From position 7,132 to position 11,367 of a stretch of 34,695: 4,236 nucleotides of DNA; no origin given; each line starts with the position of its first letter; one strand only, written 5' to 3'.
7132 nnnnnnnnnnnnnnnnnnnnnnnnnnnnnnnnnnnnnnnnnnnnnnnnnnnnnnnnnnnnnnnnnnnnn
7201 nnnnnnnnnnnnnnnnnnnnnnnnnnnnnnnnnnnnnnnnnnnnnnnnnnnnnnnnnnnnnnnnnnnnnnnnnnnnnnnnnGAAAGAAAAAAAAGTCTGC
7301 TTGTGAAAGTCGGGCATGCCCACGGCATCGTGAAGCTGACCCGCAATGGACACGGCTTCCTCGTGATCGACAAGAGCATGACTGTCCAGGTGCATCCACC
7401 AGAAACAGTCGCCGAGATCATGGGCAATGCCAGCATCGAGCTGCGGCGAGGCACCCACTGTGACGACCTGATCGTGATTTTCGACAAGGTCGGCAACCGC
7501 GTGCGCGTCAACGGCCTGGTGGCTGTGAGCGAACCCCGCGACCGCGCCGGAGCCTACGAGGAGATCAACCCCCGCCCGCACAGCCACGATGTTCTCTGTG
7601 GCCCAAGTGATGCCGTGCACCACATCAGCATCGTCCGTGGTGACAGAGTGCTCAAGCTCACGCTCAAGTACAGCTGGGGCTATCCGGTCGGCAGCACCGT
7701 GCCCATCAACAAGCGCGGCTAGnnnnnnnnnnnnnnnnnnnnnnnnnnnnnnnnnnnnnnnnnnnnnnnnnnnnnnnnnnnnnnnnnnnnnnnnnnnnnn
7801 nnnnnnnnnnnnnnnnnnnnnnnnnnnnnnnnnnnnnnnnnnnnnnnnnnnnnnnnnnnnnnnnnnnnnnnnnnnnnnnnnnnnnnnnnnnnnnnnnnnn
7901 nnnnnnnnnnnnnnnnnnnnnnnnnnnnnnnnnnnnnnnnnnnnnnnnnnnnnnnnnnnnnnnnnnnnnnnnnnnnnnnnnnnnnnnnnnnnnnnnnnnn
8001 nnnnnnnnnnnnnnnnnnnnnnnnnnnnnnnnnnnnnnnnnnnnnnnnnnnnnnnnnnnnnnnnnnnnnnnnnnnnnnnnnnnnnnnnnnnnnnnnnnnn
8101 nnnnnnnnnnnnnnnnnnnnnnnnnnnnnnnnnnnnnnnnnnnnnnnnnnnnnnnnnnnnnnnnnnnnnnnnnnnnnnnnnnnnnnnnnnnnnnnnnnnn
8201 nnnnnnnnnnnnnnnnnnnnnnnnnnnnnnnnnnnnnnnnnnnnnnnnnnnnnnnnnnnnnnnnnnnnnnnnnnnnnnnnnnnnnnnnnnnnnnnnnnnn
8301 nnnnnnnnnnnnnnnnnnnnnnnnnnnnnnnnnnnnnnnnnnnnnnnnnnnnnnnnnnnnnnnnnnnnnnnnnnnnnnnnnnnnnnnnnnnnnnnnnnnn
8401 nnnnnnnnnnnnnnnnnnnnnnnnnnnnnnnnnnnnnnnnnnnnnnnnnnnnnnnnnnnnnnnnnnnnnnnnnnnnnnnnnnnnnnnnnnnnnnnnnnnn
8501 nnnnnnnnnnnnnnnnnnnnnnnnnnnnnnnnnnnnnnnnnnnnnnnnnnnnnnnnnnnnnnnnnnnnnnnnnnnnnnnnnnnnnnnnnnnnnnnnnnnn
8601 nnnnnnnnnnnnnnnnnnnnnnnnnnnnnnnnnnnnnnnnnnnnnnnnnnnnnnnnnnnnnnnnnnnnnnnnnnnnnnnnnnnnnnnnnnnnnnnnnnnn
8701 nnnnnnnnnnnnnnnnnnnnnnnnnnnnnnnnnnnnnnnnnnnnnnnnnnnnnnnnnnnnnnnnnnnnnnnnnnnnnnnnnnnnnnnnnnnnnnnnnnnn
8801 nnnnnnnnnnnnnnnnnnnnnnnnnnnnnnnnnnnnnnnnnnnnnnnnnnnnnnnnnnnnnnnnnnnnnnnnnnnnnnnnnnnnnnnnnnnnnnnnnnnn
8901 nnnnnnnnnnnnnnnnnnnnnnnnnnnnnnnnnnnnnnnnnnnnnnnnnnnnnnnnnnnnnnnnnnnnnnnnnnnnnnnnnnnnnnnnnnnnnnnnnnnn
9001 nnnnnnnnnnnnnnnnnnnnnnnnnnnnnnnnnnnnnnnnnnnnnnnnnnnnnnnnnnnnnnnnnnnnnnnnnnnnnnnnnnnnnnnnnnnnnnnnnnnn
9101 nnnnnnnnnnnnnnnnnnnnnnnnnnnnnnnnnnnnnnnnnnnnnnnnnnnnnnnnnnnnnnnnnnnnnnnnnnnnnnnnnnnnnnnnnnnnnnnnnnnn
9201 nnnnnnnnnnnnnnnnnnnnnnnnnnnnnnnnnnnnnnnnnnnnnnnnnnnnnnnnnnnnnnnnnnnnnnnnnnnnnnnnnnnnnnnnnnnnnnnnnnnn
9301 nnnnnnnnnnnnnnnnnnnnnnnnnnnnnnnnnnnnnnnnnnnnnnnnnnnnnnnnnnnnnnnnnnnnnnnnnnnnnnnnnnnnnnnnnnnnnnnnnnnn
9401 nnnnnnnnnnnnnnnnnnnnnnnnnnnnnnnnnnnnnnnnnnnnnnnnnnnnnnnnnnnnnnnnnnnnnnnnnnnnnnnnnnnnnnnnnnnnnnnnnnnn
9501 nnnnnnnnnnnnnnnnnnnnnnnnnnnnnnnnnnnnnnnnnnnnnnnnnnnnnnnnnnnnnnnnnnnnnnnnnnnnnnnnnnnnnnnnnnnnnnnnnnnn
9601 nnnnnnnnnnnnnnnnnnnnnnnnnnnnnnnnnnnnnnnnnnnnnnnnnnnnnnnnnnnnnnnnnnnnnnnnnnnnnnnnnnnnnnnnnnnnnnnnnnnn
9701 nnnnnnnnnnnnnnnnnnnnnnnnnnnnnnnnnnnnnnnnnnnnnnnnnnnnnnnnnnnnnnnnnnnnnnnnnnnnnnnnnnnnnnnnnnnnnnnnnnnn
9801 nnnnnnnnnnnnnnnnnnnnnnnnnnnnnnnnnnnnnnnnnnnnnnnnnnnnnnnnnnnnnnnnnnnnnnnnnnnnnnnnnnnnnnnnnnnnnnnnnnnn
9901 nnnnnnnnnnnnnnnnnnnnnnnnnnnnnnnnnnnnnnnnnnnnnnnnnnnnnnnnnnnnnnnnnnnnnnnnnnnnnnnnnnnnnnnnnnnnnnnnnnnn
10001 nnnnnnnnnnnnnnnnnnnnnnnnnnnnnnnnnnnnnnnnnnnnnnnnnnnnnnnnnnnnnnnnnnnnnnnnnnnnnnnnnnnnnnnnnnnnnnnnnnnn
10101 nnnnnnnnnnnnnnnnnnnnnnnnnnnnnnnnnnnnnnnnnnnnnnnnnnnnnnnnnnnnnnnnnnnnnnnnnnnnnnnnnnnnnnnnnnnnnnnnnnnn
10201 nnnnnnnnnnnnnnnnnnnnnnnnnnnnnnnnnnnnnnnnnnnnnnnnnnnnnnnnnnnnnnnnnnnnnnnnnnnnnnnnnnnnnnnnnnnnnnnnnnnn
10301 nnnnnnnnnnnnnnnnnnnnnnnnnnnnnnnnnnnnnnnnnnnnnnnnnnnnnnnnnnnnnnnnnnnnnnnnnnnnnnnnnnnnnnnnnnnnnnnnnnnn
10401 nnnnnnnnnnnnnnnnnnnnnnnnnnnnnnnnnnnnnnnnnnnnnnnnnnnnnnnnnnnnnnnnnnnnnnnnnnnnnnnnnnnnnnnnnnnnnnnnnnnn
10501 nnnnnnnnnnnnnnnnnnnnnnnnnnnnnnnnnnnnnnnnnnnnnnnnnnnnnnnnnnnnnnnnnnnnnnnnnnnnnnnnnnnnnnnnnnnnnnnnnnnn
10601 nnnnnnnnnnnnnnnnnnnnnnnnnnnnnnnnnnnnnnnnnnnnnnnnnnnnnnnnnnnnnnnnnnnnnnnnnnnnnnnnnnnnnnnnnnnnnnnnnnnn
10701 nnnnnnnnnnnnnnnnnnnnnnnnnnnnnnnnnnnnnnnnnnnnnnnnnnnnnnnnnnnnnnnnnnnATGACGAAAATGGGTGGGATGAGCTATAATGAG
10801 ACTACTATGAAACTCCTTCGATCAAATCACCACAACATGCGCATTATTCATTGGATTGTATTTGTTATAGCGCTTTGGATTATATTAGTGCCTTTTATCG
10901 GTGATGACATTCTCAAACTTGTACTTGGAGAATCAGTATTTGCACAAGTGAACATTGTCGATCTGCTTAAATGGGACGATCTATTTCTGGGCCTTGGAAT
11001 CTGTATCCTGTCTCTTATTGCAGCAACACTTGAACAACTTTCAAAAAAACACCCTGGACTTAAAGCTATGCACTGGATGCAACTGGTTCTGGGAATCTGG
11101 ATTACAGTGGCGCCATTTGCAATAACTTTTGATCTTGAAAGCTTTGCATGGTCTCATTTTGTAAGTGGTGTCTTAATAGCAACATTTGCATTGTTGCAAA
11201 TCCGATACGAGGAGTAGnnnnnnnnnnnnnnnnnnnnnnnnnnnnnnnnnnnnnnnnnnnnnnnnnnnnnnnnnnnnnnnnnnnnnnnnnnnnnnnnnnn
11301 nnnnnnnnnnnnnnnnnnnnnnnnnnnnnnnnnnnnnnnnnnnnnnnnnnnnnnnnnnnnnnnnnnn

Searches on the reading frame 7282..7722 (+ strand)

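Call 15: search_protein_families(library=pfam, proteins=[window:7282-7722:+], max_evalue=0.01)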
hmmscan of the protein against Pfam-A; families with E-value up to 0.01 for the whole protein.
window:7282-7722:+ (146 aa): 0 families

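Call 23: search_protein_families(library=phrogs, proteins=[window:7282-7722:+], max_evalue=1)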
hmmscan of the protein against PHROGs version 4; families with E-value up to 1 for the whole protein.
window:7282-7722:+ (146 aa): 0 families

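Call 24: search_protein_families(library=padloc, proteins=[window:7282-7722:+], max_evalue=1)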
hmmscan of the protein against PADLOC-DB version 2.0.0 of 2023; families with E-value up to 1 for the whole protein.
window:7282-7722:+ (146 aa): 0 families

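Call 25: search_protein_families(library=ncbifam, proteins=[window:7282-7722:+], max_evalue=1)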
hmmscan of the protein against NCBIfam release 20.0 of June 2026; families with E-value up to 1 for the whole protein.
window:7282-7722:+ (146 aa): 2 families
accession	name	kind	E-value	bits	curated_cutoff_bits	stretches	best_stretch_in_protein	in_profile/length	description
TIGR02062.1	RNase_B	equivalog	0.051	11.6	641.9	1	3-47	12-55/646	exoribonuclease II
NF003455.0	PRK05054.1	equivalog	0.12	10.5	542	1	3-41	12-50/645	exoribonuclease II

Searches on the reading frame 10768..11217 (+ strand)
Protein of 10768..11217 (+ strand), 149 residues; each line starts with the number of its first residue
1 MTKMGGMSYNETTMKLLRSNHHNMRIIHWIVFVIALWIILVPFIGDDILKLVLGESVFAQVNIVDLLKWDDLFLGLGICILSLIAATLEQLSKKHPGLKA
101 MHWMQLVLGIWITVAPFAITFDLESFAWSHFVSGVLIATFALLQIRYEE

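Call 38: search_protein_families(library=pfam, proteins=[window:10768-11217:+], max_evalue=0.001)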
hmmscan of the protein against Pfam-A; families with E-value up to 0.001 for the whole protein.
window:10768-11217:+ (149 aa): 1 family
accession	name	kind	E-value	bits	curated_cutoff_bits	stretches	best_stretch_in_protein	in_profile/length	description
PF03779.20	SPW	-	4.3e-12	46.8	31.5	1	29-142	4-93/93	SPW repeat domain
